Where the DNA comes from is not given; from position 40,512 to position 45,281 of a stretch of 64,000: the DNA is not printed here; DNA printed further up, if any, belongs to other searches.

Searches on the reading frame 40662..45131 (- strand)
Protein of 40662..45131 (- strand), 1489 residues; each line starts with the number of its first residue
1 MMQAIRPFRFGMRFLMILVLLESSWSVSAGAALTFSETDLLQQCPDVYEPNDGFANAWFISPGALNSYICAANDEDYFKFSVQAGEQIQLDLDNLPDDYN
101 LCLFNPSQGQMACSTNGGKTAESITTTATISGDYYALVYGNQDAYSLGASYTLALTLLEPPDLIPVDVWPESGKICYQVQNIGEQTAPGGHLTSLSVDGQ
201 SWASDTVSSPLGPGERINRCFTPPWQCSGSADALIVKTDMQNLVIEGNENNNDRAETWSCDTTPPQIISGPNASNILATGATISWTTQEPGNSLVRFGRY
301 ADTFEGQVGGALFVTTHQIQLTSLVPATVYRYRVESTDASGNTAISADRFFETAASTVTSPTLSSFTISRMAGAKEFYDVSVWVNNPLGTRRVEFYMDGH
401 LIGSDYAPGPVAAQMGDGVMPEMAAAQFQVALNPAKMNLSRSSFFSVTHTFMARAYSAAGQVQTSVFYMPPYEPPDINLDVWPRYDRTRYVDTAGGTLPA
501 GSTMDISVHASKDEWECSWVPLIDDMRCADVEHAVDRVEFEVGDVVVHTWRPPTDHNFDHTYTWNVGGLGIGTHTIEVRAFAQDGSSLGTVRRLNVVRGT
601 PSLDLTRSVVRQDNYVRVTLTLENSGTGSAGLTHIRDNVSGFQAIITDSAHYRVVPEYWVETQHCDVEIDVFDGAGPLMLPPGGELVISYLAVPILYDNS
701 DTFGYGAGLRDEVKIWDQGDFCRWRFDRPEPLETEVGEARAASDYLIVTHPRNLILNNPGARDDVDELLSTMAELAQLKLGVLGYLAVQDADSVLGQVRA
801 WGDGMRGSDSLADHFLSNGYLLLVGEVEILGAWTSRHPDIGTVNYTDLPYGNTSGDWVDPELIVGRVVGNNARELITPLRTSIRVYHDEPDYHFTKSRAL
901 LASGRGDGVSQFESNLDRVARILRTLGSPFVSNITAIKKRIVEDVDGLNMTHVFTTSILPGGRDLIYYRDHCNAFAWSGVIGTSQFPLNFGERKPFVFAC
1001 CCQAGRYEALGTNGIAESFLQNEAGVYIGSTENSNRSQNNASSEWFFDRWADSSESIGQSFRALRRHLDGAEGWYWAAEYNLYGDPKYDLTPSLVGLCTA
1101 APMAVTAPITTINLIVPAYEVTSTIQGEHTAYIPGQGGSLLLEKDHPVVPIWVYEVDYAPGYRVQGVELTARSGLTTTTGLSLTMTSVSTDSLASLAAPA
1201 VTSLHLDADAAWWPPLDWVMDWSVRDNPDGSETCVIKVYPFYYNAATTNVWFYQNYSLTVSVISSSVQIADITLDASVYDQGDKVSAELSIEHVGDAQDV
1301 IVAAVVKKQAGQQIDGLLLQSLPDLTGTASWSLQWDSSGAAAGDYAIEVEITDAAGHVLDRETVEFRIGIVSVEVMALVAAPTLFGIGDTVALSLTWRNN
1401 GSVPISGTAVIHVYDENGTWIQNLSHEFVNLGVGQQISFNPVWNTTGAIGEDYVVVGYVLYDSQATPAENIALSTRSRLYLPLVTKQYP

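Call 28: find_encoding_contigs(protein=window:40662-45131:-, flank=10000, max_places=10)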
Protein window:40662-45131:- (1489 aa): no gene with exactly this product is on record in the collection.

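Call 36: search_protein_families(library=pfam, proteins=[window:40662-45131:-], max_evalue=0.01)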
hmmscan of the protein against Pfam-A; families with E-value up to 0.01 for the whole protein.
window:40662-45131:- (1489 aa): 6 families
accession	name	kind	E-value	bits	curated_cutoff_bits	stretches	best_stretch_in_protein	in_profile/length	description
PF07705.17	CARDB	-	1.6e-14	54.4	22.7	1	173-254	21-99/101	CARDB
PF17957.7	Big_7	-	4.4e-08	34.1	24.1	0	533-578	30-70/70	Bacterial Ig domain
PF04151.21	PPC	-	1.4e-07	32.7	25.9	1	74-140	1-70/70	Bacterial pre-peptidase C-terminal domain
PF16656.11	Pur_ac_phosph_N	-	2.9e-05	25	30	1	278-353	12-93/93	Purple acid Phosphatase, N-terminal domain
PF19077.6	Big_13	-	0.0015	19.4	27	0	1327-1368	60-100/102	Bacterial Ig-like domain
PF00041.27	fn3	-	0.0049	17.5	25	0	270-347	5-79/84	Fibronectin type III domain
